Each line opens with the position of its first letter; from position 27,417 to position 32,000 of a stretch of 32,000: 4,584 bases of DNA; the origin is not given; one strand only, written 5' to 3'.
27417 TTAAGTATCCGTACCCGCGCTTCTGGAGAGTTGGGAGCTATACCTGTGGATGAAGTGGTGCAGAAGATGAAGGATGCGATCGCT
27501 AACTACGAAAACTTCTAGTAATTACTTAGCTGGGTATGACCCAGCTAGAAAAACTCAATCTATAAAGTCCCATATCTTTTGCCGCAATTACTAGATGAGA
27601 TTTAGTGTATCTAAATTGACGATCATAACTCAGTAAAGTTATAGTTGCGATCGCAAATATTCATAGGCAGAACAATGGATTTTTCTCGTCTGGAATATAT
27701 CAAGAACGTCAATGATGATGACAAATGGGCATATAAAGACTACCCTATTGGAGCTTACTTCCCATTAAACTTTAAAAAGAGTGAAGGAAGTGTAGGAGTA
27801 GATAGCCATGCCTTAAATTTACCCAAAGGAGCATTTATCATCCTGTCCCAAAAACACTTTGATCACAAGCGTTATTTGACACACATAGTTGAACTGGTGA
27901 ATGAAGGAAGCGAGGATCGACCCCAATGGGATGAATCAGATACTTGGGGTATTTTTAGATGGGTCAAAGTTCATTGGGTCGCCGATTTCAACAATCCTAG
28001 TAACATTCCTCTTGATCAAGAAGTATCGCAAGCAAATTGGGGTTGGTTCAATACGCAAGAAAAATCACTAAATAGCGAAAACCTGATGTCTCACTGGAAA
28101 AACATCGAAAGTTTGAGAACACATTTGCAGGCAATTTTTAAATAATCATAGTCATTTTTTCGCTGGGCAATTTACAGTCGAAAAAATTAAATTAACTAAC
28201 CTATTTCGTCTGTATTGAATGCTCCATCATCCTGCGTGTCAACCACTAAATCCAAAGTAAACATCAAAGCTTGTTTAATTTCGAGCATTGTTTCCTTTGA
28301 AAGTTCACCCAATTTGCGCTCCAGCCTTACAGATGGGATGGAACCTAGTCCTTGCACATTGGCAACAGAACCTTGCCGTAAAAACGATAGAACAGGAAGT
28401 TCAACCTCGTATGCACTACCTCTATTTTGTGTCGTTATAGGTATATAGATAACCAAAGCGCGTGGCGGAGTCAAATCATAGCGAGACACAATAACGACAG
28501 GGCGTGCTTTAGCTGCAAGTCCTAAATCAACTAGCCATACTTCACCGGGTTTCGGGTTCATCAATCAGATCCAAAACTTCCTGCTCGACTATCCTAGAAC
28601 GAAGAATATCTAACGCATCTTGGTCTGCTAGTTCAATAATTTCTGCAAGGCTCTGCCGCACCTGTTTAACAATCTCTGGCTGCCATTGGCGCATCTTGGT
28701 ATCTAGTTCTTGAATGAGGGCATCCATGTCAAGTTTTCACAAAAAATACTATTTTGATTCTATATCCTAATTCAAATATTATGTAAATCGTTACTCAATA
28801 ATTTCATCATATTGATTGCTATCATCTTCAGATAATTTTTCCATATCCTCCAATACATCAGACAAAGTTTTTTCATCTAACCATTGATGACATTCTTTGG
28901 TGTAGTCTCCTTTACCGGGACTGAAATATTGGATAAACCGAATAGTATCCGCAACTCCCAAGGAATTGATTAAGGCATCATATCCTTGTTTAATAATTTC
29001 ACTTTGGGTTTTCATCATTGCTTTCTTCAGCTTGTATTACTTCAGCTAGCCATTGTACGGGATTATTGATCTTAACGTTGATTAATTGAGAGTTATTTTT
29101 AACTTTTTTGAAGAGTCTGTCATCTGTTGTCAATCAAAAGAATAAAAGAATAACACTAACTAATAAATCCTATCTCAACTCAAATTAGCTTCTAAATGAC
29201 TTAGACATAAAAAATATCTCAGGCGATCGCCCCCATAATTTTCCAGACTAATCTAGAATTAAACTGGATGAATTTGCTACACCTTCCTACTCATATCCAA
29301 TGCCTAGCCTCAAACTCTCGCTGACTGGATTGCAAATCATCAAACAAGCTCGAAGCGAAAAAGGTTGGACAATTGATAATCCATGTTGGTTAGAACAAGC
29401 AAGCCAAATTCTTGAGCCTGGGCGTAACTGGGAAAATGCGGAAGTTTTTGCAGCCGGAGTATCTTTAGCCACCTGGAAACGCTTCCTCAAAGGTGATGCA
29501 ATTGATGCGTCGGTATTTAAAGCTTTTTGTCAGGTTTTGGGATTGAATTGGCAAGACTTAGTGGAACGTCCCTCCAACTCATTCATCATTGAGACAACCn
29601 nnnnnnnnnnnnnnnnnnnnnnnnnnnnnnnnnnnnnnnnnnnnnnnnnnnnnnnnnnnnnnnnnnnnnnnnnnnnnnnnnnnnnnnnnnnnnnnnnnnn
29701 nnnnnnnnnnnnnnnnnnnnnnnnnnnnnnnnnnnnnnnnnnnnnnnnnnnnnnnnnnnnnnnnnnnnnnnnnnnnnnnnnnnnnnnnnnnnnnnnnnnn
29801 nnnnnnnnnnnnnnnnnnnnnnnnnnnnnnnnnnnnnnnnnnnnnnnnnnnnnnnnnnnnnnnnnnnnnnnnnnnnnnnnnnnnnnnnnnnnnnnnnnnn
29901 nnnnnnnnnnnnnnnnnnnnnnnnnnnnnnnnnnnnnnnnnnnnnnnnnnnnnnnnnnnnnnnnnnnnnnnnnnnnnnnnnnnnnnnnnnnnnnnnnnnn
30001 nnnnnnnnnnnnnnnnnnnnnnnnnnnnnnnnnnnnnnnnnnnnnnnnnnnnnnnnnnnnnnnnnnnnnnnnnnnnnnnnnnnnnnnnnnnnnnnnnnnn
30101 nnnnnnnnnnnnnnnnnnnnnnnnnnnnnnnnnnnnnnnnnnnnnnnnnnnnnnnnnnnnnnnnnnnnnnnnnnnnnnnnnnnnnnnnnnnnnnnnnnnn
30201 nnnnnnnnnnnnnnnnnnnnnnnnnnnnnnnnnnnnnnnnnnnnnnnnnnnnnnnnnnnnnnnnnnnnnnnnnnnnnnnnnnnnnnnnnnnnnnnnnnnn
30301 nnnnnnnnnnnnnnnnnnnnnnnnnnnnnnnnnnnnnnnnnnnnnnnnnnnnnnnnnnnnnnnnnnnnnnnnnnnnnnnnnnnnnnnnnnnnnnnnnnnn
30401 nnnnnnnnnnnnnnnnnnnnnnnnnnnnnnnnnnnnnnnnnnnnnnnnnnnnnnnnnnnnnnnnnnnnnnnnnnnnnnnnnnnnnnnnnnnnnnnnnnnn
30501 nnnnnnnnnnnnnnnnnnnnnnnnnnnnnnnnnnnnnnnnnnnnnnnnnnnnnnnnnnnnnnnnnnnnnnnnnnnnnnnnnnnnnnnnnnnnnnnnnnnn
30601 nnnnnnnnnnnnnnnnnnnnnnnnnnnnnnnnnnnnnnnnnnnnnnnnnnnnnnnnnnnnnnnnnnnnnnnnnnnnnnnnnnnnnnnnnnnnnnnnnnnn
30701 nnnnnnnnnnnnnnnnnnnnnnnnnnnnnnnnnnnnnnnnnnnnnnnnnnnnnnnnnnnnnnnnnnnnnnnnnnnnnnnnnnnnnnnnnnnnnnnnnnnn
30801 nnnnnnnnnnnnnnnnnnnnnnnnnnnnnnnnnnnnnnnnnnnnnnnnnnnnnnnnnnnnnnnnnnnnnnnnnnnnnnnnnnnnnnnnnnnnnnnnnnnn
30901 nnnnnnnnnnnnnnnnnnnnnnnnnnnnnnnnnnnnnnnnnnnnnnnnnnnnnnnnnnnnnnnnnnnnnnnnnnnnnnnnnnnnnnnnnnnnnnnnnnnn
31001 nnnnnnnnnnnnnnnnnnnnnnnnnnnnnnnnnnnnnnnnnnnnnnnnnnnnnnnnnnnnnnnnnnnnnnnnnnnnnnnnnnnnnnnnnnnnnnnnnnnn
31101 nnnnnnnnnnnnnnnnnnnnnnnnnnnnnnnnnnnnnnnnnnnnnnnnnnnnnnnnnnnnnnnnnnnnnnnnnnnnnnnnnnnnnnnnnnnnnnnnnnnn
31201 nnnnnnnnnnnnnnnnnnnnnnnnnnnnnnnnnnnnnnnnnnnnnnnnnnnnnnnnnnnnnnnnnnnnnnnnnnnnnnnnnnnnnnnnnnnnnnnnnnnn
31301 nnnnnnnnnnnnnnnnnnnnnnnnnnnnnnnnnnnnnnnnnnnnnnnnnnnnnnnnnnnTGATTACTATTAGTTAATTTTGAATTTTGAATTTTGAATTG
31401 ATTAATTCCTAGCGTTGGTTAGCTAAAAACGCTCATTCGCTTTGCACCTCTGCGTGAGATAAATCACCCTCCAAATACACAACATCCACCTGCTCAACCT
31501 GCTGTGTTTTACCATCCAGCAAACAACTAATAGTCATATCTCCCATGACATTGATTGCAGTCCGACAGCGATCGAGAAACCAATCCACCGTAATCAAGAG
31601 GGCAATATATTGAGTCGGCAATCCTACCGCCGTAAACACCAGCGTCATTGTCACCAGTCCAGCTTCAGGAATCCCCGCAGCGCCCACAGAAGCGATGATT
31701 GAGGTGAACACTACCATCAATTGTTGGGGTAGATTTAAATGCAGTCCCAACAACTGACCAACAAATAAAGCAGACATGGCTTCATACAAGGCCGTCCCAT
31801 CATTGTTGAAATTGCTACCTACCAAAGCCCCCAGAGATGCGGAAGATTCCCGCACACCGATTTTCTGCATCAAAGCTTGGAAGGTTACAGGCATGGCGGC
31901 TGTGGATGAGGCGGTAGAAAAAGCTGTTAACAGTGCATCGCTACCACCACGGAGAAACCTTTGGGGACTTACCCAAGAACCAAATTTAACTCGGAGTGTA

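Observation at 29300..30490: Sensor-less minimal STAND NTPase (HTH-like + NB-ARC + winged helix) embedded among toxin-antitoxin modules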

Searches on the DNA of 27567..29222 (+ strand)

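Call 83: search_dna_similar(query=window:27567-29222:+, collection=plasmids, mode=distant, max_rows=10)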
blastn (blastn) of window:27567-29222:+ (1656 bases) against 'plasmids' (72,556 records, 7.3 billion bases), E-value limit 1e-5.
Records with a match: 5; places in all: 5; records where one place covers at least 80% of the query: 0.
Best place of each record, by identity: 80-90% 2; 60-80% 3.
By first word of the organism name: Calothrix 3; Nostoc 1; Planktothrix 1.
By predicted mobility (MOB-suite, as given by PLSDB): non-mobilizable 4; mobilizable 1.
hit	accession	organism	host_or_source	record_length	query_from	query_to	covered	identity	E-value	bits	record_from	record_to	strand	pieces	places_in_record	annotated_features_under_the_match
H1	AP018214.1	Calothrix brevissima NIES-22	-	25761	1203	1564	22%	87.0%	2e-120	442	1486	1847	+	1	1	hypothetical protein (x2)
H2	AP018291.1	Calothrix sp. NIES-4105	-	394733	108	542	26%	70.3%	1e-46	196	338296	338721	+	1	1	hypothetical protein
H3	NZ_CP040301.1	Nostoc sp. TCL26-01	Leiosporoceros dussii,pure culture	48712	1222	1564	21%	87.5%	1e-115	425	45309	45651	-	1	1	hypothetical protein | PIN domain-containing protein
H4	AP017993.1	Planktothrix agardhii NIES-204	-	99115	1229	1561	20%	69.7%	5e-26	128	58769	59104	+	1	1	hypothetical protein (x2)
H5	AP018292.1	Calothrix sp. NIES-4105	-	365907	302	560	16%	72.1%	8e-30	141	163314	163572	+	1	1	hypothetical protein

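Call 84: get_annotated_region(hit=H3, flank=1500)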
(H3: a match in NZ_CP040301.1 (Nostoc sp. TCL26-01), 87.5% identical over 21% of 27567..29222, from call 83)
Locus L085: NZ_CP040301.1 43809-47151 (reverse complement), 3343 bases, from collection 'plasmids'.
description: Nostoc sp. TCL26-01 plasmid pTCL26-01_D, complete sequence
organism: Nostoc sp. TCL26-01 (NCBI taxid 2576904)
taxonomy: Bacteria; Cyanobacteriota; Cyanophyceae; Nostocales; Nostocaceae; Nostoc; Nostoc sp. TCL26-01
host: -; source: Leiosporoceros dussii,pure culture; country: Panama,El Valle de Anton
typing (MOB-suite, as given by PLSDB): non-mobilizable
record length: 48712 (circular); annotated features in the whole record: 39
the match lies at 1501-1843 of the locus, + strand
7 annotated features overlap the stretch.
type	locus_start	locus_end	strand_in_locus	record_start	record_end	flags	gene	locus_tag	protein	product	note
CDS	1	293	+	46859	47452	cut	-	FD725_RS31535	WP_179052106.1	ParA family protein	-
CDS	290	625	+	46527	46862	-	-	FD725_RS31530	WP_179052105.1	hypothetical protein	-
CDS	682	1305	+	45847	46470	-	-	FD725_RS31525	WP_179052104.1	PAP/fibrillin family protein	-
CDS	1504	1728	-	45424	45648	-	-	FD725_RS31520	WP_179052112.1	hypothetical protein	-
CDS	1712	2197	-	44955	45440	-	-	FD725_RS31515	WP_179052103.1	PIN domain-containing protein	-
CDS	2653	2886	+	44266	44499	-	-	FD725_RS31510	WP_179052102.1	Nif11-like leader peptide family natural product precursor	-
CDS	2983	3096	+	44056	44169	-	-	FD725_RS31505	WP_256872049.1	type I restriction enzyme endonuclease domain-containing protein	-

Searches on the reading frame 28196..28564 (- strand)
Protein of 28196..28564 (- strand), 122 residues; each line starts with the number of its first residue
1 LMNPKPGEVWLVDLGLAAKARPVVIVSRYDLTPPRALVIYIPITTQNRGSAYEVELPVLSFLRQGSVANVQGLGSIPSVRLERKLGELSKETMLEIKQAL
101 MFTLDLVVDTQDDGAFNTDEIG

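Call 3: search_protein_families(library=pfam, proteins=[window:28196-28564:-], max_evalue=1)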
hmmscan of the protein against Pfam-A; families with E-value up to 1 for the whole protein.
window:28196-28564:- (122 aa): 1 family
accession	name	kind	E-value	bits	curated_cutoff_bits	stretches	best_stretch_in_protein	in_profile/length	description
PF02452.23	PemK_toxin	-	7e-15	55.6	23.1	1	5-101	1-106/109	PemK-like, MazF-like toxin of type II toxin-antitoxin system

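Call 4: search_protein_families(library=ncbifam, proteins=[window:28196-28564:-], max_evalue=1)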
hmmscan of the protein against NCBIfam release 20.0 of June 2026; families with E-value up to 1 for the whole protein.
window:28196-28564:- (122 aa): 1 family
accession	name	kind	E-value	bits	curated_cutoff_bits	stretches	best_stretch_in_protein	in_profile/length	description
NF007386.0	PRK09907.1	equivalog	0.0002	21.3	120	1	18-98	26-104/111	endoribonuclease MazF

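Call 5: search_protein_families(library=padloc, proteins=[window:28196-28564:-], max_evalue=1)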
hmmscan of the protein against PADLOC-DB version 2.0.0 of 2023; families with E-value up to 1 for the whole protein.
window:28196-28564:- (122 aa): 0 families

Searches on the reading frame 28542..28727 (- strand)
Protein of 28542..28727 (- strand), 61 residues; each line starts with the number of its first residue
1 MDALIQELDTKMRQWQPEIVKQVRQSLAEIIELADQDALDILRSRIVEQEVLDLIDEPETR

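Call 3: search_protein_families(library=pfam, proteins=[window:28542-28727:-], max_evalue=1)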
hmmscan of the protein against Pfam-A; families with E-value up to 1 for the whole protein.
window:28542-28727:- (61 aa): 2 families
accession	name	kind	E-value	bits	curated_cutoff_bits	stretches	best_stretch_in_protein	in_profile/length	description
PF06183.18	DinI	-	0.022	15.5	24.2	1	1-35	5-39/63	DinI-like family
PF03500.18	Cellsynth_D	-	0.081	13.6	23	1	2-48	3-50/110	Cellulose synthase subunit D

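Call 4: search_protein_families(library=ncbifam, proteins=[window:28542-28727:-], max_evalue=1)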
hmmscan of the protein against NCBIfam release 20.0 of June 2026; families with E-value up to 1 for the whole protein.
window:28542-28727:- (61 aa): 1 family
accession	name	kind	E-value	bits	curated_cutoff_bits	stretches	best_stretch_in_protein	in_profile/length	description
NF007694.0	PRK10372.1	equivalog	0.054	13.6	187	1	27-58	118-150/154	PTS ascorbate transporter subunit IIA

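Call 5: search_protein_families(library=padloc, proteins=[window:28542-28727:-], max_evalue=1)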
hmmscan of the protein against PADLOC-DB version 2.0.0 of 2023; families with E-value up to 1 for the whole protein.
window:28542-28727:- (61 aa): 0 families

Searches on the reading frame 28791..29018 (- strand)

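Call 3: search_protein_families(library=pfam, proteins=[window:28791-29018:-], max_evalue=1)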
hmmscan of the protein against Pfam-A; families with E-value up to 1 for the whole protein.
window:28791-29018:- (75 aa): 1 family
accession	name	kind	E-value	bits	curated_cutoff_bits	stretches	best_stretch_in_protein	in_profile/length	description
PF17363.7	DUF5388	-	0.24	12.2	26.1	0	2-28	26-52/64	Family of unknown function (DUF5388)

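Call 4: search_protein_families(library=ncbifam, proteins=[window:28791-29018:-], max_evalue=1)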
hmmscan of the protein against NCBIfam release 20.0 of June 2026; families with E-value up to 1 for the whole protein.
window:28791-29018:- (75 aa): 0 families

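Call 5: search_protein_families(library=padloc, proteins=[window:28791-29018:-], max_evalue=1)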
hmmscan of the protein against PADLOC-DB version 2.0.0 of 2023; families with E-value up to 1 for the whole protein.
window:28791-29018:- (75 aa): 0 families

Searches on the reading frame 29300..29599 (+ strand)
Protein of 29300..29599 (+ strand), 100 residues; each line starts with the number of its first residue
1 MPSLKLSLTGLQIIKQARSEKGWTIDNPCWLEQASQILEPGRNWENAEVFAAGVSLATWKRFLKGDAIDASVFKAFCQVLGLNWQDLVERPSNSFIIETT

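Call 44: predict_structure(alignment_id=A3)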
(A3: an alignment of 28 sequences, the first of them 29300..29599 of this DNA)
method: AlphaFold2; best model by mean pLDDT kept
length: 100 residues; sequences in the alignment: 28
mean_pLDDT: 88.0   pTM: 0.78
mean pLDDT of the five models: 88.0, 83.2, 82.2, 80.3, 79.8
residues with pLDDT >= 90: 78; 70-90: 11; 50-70: 3; < 50: 8
segments of 3 or more residues with pLDDT < 50: 93-100
pLDDT, mean of each block of 10 residues (from residue 1): 90 94 92 95 84 95 95 96 91 48
secondary structure, 60 per line:
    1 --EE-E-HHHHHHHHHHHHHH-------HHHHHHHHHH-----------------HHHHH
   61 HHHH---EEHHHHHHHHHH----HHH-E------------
elements in order: H8-21 H29-38 H56-64 H70-79

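Call 51: fold_search(model_id=the predicted structure, library=pdb)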
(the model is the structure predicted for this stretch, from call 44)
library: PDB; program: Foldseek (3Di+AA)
matches with E <= 10: 331; with E <= 0.001: 0
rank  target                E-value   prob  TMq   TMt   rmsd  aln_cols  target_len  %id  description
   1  3qq6_B                2.0e-01  0.97  0.50  0.68   3.0        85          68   18  The N-terminal DNA binding domain of SinR from Bacillus subtilis (released 2011-06-15)
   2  7o81_AU               2.0e-01  0.96  0.50  0.46   3.5        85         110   16  Rabbit 80S ribosome colliding in another ribosome stalled by the SARS-CoV-2 pseudoknot (released 2021-06-02)
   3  9f9s_CN               2.3e-01  0.95  0.50  0.38   3.5        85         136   14  Yeast SDD1 Disome with Mbf1 (released 2024-12-04)
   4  4pu4_C                2.7e-01  0.97  0.47  0.66   2.1        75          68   19  Shewanella oneidensis MR-1 Toxin Antitoxin System HipA, HipB and its operator DNA complex (space group P21) (released 2014-08-06)
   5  4pu3_C                2.7e-01  0.97  0.47  0.64   2.1        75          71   19  Shewanella oneidensis MR-1 Toxin Antitoxin System HipA, HipB and its operator DNA complex (space group P212121) (released 2014-08-06)
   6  7n10_B                2.7e-01  0.89  0.44  0.61   3.8        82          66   18  Co-crystal structure of Prx with ComR DNA binding domain (released 2021-07-28)
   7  5woq_B                2.7e-01  0.89  0.43  0.49   3.4        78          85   18  Crystal structure of an XRE family protein transcriptional regulator from Mycobacterium smegmatis (released 2017-08-16)
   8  5woq_C                3.1e-01  0.87  0.42  0.49   3.4        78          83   18  Crystal structure of an XRE family protein transcriptional regulator from Mycobacterium smegmatis (released 2017-08-16)
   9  3zkc_B                3.5e-01  0.90  0.45  0.66   2.5        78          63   18  Crystal structure of the master regulator for biofilm formation SinR in complex with DNA. (released 2013-03-06)
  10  4pu4_D                3.7e-01  0.90  0.48  0.59   4.1        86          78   16  Shewanella oneidensis MR-1 Toxin Antitoxin System HipA, HipB and its operator DNA complex (space group P21) (released 2014-08-06)
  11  5woq_A                4.0e-01  0.82  0.42  0.51   3.4        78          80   18  Crystal structure of an XRE family protein transcriptional regulator from Mycobacterium smegmatis (released 2017-08-16)
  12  7n1n_B                4.0e-01  0.80  0.42  0.56   3.6        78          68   18  Prx in complex with ComR DNA-binding domain (released 2021-07-28)
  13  3f51_D                4.2e-01  0.91  0.47  0.49   2.2        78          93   15  Crystal Structure of the clp gene regulator ClgR from Corynebacterium glutamicum (released 2008-11-18)
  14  3tyr_A                4.2e-01  0.77  0.45  0.56   4.9        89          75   16  Crystal structure of transcriptional regulator VanUg, Form I (released 2011-10-12)
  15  4pu7_B                5.0e-01  0.93  0.48  0.70   2.1        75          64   17  Shewanella oneidensis Toxin Antitoxin System Antitoxin Protein HipB Resolution 1.85 (released 2014-08-06)
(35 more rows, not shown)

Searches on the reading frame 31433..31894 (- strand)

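Call 3: search_protein_families(library=pfam, proteins=[window:31433-31894:-], max_evalue=1)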
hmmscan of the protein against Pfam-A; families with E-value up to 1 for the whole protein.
window:31433-31894:- (153 aa): 1 family
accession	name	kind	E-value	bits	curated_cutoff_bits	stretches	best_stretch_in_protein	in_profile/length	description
PF00375.23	SDF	-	2.6e-42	145.7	27.9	1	1-127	259-385/387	Sodium:dicarboxylate symporter family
